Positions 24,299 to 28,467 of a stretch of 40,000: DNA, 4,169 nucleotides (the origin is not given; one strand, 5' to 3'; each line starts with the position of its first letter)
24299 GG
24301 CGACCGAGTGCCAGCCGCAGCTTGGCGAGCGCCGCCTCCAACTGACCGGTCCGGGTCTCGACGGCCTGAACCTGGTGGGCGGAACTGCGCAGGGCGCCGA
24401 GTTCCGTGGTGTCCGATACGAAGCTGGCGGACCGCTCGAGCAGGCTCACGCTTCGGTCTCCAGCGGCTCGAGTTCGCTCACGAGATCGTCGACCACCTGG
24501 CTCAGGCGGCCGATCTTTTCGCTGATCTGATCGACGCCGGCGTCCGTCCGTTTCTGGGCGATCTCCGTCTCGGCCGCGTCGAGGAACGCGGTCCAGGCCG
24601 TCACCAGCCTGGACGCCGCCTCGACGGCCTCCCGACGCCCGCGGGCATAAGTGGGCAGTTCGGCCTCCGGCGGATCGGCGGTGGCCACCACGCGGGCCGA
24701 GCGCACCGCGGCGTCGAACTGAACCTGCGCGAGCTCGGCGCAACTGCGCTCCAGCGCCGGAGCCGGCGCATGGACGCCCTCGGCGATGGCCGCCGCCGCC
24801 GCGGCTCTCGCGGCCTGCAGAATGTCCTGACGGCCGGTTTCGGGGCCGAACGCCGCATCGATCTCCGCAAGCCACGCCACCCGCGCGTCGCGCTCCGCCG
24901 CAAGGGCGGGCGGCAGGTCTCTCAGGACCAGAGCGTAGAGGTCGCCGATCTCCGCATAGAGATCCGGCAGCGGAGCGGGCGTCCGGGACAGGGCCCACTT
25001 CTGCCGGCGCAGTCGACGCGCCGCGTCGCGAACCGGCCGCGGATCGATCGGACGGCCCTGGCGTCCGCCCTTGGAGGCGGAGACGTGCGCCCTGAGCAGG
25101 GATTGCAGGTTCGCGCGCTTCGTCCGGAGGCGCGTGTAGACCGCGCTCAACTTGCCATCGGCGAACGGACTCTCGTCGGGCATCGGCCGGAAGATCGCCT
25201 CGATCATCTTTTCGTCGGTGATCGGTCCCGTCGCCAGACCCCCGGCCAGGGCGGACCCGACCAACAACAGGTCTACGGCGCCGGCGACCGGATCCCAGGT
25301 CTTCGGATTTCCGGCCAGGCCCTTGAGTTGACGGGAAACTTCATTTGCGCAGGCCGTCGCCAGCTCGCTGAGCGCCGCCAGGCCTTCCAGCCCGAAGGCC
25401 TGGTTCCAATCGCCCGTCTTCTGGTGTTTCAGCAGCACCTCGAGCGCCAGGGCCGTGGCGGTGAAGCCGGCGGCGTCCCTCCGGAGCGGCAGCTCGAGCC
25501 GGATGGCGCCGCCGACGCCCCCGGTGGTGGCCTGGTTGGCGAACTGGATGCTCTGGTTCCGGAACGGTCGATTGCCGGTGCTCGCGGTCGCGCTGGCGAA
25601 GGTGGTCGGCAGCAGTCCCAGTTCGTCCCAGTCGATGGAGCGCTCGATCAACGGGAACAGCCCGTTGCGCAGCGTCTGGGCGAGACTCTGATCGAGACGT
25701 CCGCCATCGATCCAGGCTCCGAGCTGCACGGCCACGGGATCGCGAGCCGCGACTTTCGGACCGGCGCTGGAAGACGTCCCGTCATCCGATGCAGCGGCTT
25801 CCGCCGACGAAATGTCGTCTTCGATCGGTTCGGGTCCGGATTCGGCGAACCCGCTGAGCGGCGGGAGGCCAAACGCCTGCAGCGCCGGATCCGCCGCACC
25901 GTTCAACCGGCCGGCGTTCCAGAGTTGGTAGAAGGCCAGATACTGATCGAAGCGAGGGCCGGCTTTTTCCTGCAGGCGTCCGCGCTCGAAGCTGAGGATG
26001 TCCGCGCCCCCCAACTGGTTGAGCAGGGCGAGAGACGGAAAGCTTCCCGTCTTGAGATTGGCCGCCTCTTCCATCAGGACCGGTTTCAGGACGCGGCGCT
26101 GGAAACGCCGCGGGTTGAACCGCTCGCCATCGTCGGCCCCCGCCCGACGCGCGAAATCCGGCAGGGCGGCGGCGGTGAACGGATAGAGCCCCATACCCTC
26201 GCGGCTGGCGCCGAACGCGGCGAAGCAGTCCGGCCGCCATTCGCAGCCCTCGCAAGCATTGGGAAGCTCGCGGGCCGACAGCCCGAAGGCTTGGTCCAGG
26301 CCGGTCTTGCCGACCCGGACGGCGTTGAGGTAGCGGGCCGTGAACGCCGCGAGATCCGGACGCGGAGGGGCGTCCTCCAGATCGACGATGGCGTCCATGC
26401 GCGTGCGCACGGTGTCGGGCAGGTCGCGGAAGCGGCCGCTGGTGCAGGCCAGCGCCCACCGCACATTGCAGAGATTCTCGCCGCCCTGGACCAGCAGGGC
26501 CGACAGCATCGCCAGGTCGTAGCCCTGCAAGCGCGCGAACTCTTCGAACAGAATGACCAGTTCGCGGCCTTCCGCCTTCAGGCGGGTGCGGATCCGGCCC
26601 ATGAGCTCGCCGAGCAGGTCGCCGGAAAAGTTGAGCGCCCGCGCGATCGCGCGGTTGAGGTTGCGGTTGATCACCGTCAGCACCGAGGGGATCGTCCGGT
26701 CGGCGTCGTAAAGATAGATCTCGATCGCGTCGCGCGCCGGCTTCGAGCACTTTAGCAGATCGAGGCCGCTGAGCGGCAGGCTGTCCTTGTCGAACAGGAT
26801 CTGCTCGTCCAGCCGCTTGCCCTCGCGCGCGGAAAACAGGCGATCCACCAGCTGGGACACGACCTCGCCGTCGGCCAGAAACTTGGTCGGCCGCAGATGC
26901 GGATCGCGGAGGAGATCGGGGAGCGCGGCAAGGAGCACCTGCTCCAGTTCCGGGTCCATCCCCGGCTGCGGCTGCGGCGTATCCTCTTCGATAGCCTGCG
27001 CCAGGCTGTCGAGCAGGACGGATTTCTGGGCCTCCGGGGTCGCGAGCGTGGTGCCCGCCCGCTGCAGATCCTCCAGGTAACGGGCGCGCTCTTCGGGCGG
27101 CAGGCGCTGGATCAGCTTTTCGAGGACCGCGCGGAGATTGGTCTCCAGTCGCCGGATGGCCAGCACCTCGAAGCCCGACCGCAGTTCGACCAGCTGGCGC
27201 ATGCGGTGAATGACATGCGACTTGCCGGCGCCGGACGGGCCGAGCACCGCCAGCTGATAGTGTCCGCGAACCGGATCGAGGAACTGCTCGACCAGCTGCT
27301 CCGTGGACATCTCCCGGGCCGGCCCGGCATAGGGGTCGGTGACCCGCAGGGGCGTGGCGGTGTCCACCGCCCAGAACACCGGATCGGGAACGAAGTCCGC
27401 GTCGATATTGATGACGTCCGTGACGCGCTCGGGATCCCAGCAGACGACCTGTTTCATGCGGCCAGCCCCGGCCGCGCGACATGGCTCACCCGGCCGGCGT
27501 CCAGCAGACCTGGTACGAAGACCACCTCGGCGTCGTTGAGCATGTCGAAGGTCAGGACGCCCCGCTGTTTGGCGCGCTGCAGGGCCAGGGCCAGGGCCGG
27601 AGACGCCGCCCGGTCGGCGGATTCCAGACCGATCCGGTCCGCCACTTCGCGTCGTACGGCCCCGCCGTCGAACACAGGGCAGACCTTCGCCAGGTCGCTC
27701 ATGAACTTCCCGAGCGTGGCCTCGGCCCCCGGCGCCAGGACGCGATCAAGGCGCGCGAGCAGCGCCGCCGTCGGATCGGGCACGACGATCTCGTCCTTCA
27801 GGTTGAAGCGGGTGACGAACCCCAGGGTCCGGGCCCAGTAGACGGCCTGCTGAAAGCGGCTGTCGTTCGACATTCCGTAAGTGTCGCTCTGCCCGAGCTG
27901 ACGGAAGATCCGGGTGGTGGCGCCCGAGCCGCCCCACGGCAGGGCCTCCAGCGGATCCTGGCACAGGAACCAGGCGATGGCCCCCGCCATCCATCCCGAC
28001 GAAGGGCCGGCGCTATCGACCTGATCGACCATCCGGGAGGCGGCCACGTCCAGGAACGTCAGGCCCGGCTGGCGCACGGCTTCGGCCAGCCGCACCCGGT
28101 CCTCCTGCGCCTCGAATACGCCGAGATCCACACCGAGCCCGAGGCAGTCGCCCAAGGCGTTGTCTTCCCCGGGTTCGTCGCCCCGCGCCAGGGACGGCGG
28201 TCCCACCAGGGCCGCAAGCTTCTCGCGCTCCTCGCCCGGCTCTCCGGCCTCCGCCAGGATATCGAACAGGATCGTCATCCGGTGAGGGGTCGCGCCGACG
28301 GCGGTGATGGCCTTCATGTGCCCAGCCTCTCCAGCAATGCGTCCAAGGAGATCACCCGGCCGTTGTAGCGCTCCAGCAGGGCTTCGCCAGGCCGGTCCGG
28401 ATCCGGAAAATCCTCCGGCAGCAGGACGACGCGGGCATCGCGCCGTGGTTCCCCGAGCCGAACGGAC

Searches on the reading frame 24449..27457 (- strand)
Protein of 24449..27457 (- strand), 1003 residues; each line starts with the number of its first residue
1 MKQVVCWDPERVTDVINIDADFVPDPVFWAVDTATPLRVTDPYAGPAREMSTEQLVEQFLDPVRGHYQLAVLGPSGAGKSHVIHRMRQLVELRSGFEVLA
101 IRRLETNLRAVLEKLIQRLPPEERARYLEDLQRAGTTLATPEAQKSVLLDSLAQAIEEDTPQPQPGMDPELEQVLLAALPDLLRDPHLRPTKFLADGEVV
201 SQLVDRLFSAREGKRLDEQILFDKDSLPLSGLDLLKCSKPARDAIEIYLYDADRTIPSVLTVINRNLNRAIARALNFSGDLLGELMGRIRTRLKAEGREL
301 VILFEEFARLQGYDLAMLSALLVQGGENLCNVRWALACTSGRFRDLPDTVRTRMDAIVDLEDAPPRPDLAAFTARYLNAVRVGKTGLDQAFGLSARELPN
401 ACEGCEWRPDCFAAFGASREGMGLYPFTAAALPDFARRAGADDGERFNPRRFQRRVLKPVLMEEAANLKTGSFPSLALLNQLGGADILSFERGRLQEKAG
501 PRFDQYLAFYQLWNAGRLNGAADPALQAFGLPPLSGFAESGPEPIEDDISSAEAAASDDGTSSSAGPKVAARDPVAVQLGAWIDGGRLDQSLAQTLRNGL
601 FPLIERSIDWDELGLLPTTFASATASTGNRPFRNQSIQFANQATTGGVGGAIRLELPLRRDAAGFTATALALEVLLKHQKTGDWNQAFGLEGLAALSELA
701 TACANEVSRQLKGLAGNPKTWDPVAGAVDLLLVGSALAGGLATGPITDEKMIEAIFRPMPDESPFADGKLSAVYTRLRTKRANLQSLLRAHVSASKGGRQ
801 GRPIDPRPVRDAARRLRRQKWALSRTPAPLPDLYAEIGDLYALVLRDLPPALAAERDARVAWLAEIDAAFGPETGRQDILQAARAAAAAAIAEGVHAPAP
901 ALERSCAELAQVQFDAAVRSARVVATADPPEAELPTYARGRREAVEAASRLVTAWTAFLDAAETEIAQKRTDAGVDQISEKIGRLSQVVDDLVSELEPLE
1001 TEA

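Call 88: search_protein_families(library=padloc, proteins=[window:24449-27457:-], max_evalue=0.00001)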
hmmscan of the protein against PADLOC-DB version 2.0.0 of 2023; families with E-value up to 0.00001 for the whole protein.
window:24449-27457:- (1003 aa): 10 families
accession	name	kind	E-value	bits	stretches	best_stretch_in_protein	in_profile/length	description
PDLC02883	DpdH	-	7.3e-147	489.2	1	1-968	2-969/1013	DpdH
PDLC02891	DpdH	-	4.1e-92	308.1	1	2-999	5-1001/1009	DpdH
PDLC02878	DpdH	-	9.4e-41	137.7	1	3-533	7-555/1015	DpdH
PDLC02881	DpdH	-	2.5e-31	106.5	1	10-483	11-528/1071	DpdH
PDLC02885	DpdH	-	4.5e-28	95.7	1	8-628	10-672/1022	DpdH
PDLC02882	DpdH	-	2.3e-26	89.7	1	62-612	65-667/1054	DpdH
PDLC02876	DpdH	-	1e-22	77.7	1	4-476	175-681/1206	DpdH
PDLC02884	DpdH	-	3.8e-21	72.8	1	259-447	323-532/1136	DpdH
PDLC02879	DpdH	-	2.9e-18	63.1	1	12-478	13-514/1064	DpdH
PDLC02888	DpdH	-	1.1e-11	41.9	1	178-478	202-521/622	DpdH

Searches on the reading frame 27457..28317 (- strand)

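Call 88: search_protein_families(library=padloc, proteins=[window:27457-28317:-], max_evalue=0.00001)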
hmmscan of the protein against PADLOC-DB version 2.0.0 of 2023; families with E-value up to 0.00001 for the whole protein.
window:27457-28317:- (287 aa): 2 families
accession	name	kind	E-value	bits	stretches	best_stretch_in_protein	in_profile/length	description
PDLC02874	DpdG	-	4.9e-12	44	1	156-264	167-277/301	DpdG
PDLC02873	DpdG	-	2.9e-11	41.2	1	99-252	107-257/298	DpdG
